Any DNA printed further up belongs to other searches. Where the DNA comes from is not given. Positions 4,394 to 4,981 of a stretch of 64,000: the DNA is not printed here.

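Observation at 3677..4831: Repeated GY-x3-QI helical motif shared by two unlinked proteins (3677..4831 and 40476..41129)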

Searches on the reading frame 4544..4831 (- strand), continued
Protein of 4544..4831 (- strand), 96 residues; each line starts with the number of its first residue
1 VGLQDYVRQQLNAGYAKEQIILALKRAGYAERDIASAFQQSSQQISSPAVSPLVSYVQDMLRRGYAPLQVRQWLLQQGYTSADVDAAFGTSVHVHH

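Call 53: list_cluster_members(proteins=[P0123, P0124, P0125, P0126, P0127, P0128, P0129, P0131, P0138, P0143])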
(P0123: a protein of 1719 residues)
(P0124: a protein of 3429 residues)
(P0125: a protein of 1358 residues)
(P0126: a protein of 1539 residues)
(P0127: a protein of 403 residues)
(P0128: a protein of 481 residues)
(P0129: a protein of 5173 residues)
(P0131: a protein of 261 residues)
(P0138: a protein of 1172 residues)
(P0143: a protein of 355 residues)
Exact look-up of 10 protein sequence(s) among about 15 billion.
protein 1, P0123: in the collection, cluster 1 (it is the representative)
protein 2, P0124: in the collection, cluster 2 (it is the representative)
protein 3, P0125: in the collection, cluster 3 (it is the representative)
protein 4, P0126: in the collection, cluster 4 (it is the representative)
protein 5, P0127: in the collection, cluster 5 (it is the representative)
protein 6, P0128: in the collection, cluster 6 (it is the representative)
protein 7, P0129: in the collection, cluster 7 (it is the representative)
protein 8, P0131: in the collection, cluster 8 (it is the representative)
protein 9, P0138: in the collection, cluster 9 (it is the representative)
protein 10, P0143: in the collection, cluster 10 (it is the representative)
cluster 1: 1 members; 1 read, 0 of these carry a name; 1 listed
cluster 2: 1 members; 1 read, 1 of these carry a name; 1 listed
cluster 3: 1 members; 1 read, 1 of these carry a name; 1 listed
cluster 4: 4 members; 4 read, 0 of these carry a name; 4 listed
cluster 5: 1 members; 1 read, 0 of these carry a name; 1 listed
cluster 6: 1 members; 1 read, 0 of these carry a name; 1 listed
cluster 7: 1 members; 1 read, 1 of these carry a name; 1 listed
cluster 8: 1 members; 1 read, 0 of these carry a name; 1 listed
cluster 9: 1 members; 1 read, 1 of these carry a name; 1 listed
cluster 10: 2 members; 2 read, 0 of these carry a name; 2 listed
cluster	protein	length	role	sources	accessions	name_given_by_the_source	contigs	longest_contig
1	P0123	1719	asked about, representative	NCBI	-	-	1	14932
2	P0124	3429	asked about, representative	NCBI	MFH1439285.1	MAG: LamG-like jellyroll fold domain-containing protein, partial [Candidatus ...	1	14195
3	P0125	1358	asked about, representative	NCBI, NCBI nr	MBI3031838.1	hypothetical protein HYY69_00010 [Candidatus Woesearchaeota archaeon] | hypothetical protein [Candidatus Woesearchaeota archaeon]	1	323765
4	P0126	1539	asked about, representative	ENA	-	-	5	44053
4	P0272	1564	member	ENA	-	-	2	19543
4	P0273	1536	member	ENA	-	-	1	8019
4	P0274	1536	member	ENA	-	-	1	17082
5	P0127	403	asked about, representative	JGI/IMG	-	-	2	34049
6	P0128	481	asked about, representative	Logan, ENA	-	-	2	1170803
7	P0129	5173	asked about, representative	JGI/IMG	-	parallel beta-helix repeat protein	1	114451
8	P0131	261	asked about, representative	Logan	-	-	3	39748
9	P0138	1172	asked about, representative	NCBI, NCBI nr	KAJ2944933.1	hypothetical protein O0L34_g1828 [Tuta absoluta]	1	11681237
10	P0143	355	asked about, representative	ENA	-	-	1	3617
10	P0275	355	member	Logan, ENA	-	-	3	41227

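Call 55: list_cluster_members(proteins=[P0133, P0134, P0135, P0139, P0150, P0153, P0154, P0155, P0158, P0164])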
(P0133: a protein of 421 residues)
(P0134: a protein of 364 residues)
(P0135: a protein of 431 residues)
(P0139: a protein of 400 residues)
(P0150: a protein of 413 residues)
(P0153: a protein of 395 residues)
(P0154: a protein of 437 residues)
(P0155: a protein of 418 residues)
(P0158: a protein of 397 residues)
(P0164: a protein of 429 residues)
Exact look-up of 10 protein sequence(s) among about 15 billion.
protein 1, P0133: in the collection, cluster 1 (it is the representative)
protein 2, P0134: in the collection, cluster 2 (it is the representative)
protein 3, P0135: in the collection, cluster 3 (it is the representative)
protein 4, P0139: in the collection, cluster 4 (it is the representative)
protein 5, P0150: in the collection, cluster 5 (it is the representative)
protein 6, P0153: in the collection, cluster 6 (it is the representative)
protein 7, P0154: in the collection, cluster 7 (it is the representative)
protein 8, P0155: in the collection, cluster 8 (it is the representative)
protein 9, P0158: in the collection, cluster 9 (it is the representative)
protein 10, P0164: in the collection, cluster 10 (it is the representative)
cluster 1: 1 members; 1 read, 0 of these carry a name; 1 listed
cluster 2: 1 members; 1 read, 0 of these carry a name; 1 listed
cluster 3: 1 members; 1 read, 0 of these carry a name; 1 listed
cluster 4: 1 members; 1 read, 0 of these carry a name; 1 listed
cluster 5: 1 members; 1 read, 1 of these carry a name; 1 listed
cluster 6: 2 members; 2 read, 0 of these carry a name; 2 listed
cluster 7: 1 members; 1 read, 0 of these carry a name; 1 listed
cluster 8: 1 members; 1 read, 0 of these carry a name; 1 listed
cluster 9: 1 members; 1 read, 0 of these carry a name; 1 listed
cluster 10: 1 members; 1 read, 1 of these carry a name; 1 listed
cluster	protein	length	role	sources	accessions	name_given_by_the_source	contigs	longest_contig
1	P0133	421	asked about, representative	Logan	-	-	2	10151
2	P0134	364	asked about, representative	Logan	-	-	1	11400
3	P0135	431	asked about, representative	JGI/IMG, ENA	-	-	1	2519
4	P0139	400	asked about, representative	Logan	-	-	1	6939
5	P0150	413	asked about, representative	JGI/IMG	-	uncharacterized protein YxeA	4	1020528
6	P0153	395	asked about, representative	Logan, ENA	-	-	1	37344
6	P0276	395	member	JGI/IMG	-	-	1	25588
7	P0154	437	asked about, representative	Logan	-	-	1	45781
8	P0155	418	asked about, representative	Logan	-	-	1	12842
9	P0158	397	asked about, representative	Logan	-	-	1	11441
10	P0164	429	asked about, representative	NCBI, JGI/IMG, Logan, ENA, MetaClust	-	\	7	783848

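Call 56: list_cluster_members(proteins=[P0132, P0140, P0149, P0189, P0204, P0211, P0238, P0240, P0250, P0259])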
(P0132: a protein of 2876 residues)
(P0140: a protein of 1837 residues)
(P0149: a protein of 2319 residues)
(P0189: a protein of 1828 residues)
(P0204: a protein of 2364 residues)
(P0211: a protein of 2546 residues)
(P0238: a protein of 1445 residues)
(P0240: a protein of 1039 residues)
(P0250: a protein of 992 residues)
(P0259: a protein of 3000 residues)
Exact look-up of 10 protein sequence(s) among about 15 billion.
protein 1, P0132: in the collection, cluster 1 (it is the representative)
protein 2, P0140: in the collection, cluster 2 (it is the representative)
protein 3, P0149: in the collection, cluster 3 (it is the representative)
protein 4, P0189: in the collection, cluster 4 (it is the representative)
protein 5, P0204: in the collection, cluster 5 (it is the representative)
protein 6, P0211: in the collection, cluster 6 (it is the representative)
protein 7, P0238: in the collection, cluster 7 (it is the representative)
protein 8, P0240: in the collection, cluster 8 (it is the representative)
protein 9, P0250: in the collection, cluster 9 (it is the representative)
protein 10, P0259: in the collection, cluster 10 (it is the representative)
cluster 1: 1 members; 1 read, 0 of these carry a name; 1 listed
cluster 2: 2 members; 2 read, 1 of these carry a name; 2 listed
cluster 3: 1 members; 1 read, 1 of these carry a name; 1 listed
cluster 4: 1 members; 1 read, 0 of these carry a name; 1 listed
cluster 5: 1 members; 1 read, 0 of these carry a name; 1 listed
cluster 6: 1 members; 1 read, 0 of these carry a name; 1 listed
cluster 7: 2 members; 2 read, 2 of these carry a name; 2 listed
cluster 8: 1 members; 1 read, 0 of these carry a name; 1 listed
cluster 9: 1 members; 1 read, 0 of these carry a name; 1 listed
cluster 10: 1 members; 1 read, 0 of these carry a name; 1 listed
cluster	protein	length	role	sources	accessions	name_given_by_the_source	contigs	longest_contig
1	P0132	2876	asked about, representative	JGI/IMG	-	-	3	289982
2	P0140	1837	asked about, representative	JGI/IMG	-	-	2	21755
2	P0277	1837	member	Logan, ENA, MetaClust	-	\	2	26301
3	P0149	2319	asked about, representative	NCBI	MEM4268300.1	MAG: NosD domain-containing protein [Candidatus Woesearchaeota archaeon]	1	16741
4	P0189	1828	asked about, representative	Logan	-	-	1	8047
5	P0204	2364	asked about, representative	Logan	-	-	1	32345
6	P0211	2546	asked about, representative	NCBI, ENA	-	-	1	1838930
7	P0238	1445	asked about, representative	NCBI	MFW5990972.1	MAG: PGF-pre-PGF domain-containing protein [Candidatus Nanoarchaeia archaeon]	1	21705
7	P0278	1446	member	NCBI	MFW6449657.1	MAG: PGF-pre-PGF domain-containing protein [Nanoarchaeota archaeon]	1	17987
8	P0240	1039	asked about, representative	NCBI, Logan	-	-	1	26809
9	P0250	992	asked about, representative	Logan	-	-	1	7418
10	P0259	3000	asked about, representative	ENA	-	-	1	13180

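Call 62: find_encoding_contigs(protein=P0127, flank=8000, max_places=2)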
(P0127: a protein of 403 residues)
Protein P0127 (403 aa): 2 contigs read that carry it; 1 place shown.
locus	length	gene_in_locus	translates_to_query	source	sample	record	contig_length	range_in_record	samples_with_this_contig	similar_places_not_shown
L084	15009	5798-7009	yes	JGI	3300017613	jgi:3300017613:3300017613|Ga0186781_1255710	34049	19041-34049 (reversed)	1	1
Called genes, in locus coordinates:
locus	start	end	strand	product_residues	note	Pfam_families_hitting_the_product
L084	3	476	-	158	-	?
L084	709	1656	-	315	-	PF09376:NurA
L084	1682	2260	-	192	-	-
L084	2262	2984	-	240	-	-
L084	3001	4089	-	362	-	PF04406:TP6A_N, PF20768:Topo_VI_alpha, PF21180:TOP6A-Spo11_Toprim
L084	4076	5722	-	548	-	PF02518:HATPase_c, PF13589:HATPase_c_3, PF09239:Topo-VIb_trans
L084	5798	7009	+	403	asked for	PF21982:RecX_HTH1 (faint)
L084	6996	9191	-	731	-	-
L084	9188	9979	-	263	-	-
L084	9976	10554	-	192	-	-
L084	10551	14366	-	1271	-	-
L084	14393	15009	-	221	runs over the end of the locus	PF04079:SMC_ScpB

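Call 63: find_encoding_contigs(protein=P0164, flank=8000, max_places=2)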
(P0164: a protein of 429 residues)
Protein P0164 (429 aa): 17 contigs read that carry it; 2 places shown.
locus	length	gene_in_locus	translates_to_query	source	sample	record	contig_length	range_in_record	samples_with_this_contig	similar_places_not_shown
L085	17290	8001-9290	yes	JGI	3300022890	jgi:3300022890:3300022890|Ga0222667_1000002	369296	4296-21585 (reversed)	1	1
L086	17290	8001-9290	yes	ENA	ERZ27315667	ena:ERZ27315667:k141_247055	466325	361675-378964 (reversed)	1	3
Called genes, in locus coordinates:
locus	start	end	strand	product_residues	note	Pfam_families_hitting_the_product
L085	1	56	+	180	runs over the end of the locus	PF00013:KH_1, PF21800:KH_KRR1_2nd, PF22891:KH_PNO1_2nd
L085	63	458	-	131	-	-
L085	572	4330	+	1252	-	-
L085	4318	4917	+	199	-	-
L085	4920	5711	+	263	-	-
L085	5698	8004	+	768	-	-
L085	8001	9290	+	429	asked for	-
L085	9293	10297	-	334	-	PF00291:PALP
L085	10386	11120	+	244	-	PF01978:TrmB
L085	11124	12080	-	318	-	PF01047:MarR (faint), PF08279:HTH_11 (faint), PF13404:HTH_AsnC-type, PF13412:HTH_24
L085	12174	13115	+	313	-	PF04055:Radical_SAM, PF13353:Fer4_12 (weak)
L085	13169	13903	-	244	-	PF01978:TrmB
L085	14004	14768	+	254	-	-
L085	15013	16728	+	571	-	PF02518:HATPase_c, PF13589:HATPase_c_3, PF09239:Topo-VIb_trans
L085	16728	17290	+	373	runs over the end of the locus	PF04406:TP6A_N, PF20768:Topo_VI_alpha, PF21180:TOP6A-Spo11_Toprim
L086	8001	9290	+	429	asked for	-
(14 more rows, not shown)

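Call 68: find_encoding_contigs(protein=P0211, flank=7000, max_places=1)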
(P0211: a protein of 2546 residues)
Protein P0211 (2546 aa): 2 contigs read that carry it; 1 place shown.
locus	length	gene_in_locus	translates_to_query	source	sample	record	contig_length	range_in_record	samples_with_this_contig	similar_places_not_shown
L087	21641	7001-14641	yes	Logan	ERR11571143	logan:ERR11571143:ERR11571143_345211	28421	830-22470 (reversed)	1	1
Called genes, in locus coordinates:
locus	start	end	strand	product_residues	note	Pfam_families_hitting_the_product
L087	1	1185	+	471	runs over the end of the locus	-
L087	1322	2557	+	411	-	PF13506:Glyco_transf_21, PF03142:Chitin_synth_2 (faint), PF00535:Glycos_transf_2, PF10111:Glyco_tranf_2_2, PF13641:Glyco_tranf_2_3, PF13632:Glyco_trans_2_3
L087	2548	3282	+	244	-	-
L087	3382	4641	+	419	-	PF13506:Glyco_transf_21, PF13641:Glyco_tranf_2_3, PF00535:Glycos_transf_2, PF10111:Glyco_tranf_2_2 (weak), PF13632:Glyco_trans_2_3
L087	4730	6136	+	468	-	-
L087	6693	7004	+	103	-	-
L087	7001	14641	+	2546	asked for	PF00041:fn3 (faint), PF13620:CarboxypepD_reg (weak), PF16656:Pur_ac_phosph_N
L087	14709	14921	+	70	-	-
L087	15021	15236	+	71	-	-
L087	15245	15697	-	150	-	-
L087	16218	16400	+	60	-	-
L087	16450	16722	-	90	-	PF01938:TRAM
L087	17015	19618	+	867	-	PF22811:Zn_ribbon_NrdR, PF03477:ATP-cone, PF13597:NRDD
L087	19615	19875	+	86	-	PF00462:Glutaredoxin (weak), PF13098:Thioredoxin_2 (weak)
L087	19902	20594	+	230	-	PF04055:Radical_SAM, PF13353:Fer4_12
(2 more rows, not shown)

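Call 69: find_encoding_contigs(protein=P0128, flank=7000, max_places=1)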
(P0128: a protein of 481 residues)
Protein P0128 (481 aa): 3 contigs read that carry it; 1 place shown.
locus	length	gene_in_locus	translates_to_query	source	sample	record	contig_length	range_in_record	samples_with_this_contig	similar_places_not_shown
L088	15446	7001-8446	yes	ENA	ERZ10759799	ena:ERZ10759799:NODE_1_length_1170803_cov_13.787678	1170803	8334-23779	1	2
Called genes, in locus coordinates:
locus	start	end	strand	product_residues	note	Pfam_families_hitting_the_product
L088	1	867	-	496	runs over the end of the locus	PF00587:tRNA-synt_2b, PF03129:HGTP_anticodon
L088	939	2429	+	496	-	-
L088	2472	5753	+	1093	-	PF10102:DUF2341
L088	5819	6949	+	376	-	-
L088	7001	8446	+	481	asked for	PF17267:DUF5333 (faint)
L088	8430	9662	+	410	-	PF02690:Na_Pi_cotrans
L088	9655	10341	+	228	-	PF01895:PhoU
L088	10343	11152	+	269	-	PF01798:Nop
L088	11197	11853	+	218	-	PF01269:Fibrillarin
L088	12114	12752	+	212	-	-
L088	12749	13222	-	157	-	PF00571:CBS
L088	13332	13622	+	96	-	PF21473:OB_Ssb-like, PF01336:tRNA_anti-codon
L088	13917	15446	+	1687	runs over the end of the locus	-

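Call 78: find_encoding_contigs(protein=P0154, flank=9000, max_places=1)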
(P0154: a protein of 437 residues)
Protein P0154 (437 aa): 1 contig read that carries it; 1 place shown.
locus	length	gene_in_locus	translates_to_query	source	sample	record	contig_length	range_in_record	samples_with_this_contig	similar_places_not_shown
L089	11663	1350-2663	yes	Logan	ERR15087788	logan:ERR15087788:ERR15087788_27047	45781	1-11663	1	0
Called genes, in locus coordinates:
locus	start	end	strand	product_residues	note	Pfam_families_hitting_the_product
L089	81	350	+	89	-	-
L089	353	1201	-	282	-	PF01015:Ribosomal_S3Ae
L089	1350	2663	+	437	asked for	PF21982:RecX_HTH1 (faint)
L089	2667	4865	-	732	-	-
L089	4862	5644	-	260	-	-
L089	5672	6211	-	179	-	-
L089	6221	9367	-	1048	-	-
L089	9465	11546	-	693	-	PF00133:tRNA-synt_1, PF01406:tRNA-synt_1e (weak), PF09334:tRNA-synt_1g, PF01406:tRNA-synt_1e (weak), PF01921:tRNA-synt_1f (weak), PF19303:Anticodon_3, PF08264:Anticodon_1, PF01588:tRNA_bind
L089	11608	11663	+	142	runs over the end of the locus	PF00254:FKBP_C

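Call 79: find_encoding_contigs(protein=P0153, flank=9000, max_places=1)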
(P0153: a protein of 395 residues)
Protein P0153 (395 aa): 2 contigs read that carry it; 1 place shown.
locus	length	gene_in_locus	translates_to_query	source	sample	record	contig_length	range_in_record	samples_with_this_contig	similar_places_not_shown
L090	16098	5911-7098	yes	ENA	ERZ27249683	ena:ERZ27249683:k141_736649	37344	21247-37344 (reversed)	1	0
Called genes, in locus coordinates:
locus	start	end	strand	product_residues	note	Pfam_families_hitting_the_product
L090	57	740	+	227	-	PF02463:SMC_N (faint), PF00005:ABC_tran, PF13304:AAA_21 (faint)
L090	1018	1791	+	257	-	PF05175:MTS, PF01135:PCMT, PF01209:Ubie_methyltran, PF06325:PrmA, PF13489:Methyltransf_23, PF13847:Methyltransf_31, PF08241:Methyltransf_11, PF08242:Methyltransf_12, +5 more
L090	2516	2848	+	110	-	-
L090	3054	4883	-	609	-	PF01909:NTP_transf_2 (weak), PF18765:Polbeta (weak)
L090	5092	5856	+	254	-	-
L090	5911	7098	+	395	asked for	-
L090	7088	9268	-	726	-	-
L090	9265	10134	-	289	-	-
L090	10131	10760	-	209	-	-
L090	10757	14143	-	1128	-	-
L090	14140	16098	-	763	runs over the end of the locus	-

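Call 80: find_encoding_contigs(protein=P0150, flank=9000, max_places=1)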
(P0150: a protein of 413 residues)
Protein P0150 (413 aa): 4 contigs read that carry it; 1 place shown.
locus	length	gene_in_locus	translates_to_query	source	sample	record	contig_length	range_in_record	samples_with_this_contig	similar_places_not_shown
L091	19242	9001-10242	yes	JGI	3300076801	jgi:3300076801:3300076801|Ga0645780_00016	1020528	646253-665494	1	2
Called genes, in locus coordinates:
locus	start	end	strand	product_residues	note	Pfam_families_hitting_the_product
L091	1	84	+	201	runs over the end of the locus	-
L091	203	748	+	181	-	PF00013:KH_1 (weak), PF21800:KH_KRR1_2nd, PF22891:KH_PNO1_2nd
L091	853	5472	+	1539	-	-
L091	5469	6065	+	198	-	-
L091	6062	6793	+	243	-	-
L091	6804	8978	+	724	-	-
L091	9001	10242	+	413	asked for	-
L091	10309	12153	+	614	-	PF02518:HATPase_c, PF13589:HATPase_c_3, PF09239:Topo-VIb_trans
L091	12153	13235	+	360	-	PF04406:TP6A_N, PF20768:Topo_VI_alpha, PF21180:TOP6A-Spo11_Toprim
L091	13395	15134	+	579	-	-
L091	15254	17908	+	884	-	-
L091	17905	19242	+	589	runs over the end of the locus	-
